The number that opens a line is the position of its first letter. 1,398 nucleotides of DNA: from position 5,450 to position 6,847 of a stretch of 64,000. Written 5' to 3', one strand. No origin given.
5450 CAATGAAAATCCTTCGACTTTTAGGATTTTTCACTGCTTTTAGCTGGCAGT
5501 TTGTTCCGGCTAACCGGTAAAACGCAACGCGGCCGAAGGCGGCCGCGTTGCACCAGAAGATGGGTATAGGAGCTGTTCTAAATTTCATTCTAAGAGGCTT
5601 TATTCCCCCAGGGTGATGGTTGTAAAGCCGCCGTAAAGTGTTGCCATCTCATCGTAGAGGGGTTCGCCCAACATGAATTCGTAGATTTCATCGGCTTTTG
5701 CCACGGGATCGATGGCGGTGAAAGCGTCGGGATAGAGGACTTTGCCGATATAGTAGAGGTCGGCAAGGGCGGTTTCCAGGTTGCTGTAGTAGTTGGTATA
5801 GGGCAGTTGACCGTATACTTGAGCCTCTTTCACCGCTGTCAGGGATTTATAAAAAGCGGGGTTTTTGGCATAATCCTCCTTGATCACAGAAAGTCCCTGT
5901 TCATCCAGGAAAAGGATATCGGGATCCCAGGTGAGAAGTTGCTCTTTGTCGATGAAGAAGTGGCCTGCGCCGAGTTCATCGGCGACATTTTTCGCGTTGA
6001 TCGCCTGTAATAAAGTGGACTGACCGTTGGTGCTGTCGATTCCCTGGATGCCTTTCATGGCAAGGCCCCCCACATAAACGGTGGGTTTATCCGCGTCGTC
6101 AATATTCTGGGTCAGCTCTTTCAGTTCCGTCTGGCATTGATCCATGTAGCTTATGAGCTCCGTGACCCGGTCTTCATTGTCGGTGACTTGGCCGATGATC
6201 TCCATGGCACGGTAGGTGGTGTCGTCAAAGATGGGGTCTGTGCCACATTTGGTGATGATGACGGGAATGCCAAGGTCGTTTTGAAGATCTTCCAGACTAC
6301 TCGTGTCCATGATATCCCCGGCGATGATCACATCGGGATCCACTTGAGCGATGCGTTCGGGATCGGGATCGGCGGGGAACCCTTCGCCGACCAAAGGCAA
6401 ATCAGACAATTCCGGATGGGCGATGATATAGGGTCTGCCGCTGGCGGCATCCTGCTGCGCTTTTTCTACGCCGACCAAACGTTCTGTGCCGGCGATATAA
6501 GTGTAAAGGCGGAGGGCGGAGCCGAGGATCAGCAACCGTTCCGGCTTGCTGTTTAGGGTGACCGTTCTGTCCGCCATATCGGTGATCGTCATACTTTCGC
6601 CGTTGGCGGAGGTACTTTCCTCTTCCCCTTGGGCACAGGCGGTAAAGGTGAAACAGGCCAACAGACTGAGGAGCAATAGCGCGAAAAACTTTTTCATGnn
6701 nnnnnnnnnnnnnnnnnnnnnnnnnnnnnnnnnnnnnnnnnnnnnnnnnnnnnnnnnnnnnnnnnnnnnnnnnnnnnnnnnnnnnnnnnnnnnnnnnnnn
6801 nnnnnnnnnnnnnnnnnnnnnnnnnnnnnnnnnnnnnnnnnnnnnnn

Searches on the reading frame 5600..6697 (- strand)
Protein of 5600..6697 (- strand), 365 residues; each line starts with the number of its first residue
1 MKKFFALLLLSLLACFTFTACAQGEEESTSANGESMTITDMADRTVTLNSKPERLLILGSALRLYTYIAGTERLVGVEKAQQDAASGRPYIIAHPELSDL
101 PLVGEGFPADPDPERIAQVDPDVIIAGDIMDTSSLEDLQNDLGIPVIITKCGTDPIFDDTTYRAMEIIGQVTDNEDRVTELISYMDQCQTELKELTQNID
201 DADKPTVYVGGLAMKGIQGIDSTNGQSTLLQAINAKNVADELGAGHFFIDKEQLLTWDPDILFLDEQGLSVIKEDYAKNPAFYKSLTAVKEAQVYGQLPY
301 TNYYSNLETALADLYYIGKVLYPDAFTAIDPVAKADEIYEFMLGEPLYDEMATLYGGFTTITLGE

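Call 11: find_encoding_contigs(protein=window:5600-6697:-, flank=10000, max_places=2)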
Protein window:5600-6697:- (365 aa): 5 contigs read that carry it; 2 places shown.
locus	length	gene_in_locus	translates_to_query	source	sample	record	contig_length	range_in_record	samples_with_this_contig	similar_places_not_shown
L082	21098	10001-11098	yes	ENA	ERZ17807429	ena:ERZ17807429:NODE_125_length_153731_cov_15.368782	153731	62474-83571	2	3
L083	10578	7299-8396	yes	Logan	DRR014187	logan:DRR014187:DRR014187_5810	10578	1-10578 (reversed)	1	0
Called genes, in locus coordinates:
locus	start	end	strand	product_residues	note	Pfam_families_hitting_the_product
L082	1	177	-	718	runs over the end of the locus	PF01926:MMR_HSR1, PF02421:FeoB_N, PF17910:FeoB_Cyto, PF07670:Gate, PF07664:FeoB_C, PF07670:Gate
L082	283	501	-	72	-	PF04023:FeoA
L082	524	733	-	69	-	PF04023:FeoA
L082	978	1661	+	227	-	PF00072:Response_reg, PF00486:Trans_reg_C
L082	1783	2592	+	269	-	PF00512:HisKA, PF02518:HATPase_c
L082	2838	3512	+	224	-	PF02463:SMC_N, PF00005:ABC_tran, PF13304:AAA_21 (faint)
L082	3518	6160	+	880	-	PF02687:FtsX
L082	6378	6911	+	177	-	PF02663:FmdE, PF01258:zf-dskA_traR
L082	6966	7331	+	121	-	PF12840:HTH_20 (weak), PF13412:HTH_24 (weak), PF01022:HTH_5, PF08279:HTH_11 (faint)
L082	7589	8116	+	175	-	PF02663:FmdE, PF01258:zf-dskA_traR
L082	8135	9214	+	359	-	PF01032:FecCD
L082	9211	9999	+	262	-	PF00005:ABC_tran, PF02463:SMC_N (weak), PF13304:AAA_21 (faint)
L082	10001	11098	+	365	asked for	PF01497:Peripla_BP_2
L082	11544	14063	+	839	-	PF00690:Cation_ATPase_N, PF00122:E1-E2_ATPase, PF00702:Hydrolase, PF13246:Cation_ATPase, PF00689:Cation_ATPase_C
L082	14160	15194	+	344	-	PF00248:Aldo_ket_red, PF13187:Fer4_9 (weak), PF13534:Fer4_17 (weak)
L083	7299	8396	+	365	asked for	PF01497:Peripla_BP_2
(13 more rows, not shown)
